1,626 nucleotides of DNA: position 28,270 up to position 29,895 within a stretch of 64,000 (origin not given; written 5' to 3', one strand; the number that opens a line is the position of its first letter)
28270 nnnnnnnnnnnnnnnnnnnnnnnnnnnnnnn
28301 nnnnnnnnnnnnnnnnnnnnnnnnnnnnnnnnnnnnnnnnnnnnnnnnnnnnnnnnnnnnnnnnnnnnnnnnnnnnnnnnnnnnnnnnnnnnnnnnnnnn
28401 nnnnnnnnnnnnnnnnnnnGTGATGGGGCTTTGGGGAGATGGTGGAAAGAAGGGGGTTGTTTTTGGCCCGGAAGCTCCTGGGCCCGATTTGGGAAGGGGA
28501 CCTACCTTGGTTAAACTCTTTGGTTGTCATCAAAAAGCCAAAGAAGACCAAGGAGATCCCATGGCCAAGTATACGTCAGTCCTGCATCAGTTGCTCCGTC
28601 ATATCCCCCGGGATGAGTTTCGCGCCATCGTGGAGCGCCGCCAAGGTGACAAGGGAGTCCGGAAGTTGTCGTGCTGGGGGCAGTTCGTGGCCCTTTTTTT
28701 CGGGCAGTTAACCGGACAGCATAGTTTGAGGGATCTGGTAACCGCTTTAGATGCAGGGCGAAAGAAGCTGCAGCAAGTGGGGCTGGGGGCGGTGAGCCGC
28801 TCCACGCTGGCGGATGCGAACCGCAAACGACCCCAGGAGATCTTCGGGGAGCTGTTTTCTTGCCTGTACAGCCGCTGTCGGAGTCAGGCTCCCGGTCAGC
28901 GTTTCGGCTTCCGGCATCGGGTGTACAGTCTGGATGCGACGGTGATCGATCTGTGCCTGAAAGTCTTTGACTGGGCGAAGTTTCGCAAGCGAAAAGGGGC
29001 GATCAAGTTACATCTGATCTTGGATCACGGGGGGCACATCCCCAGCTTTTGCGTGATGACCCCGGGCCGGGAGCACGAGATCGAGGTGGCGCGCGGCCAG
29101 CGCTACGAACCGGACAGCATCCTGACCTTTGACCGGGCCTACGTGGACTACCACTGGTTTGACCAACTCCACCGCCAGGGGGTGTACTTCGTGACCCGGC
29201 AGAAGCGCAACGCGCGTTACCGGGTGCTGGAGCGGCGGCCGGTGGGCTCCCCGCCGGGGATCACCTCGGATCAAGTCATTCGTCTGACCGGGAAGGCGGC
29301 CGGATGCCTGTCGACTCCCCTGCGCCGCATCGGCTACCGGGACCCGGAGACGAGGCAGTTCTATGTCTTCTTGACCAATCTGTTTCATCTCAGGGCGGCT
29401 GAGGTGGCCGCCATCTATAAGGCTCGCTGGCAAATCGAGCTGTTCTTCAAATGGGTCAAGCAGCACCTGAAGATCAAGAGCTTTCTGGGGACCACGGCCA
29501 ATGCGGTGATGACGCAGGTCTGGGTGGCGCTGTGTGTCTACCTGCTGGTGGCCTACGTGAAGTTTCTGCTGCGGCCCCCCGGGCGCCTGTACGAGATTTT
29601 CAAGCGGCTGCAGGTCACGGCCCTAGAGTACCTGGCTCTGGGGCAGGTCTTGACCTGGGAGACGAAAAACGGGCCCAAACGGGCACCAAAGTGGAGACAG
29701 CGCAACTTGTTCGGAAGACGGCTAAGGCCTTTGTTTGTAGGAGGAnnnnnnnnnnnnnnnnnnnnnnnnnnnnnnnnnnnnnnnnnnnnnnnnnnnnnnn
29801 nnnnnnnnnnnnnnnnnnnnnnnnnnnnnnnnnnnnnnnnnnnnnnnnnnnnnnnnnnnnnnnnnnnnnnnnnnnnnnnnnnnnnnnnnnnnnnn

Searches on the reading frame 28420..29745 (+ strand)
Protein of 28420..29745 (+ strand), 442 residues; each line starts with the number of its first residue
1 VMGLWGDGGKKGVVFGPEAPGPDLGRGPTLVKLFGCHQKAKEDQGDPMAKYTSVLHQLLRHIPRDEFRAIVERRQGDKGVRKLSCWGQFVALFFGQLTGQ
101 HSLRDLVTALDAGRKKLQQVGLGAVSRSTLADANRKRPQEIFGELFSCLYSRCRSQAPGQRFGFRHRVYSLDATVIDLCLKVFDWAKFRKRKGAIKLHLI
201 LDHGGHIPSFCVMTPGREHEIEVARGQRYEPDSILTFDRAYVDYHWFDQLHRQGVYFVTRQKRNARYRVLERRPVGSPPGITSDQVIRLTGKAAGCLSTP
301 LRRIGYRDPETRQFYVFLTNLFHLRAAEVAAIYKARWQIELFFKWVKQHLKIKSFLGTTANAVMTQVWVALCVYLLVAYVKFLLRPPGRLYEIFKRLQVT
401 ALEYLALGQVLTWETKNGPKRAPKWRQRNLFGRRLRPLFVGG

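Call 15: search_protein_families(library=pfam, proteins=[window:28420-29745:+], max_evalue=0.01)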
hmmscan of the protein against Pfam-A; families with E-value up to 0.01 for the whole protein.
window:28420-29745:+ (442 aa): 3 families
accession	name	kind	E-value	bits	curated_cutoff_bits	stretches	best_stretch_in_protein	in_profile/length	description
PF01609.27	DDE_Tnp_1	-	1.4e-28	100.5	23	1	165-376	3-200/200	Transposase DDE domain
PF14294.11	DUF4372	-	2.3e-24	85.8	25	1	53-122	4-73/74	Domain of unknown function (DUF4372)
PF13612.12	DDE_Tnp_1_3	-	5.5e-05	23.7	27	1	195-270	46-120/155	Transposase DDE domain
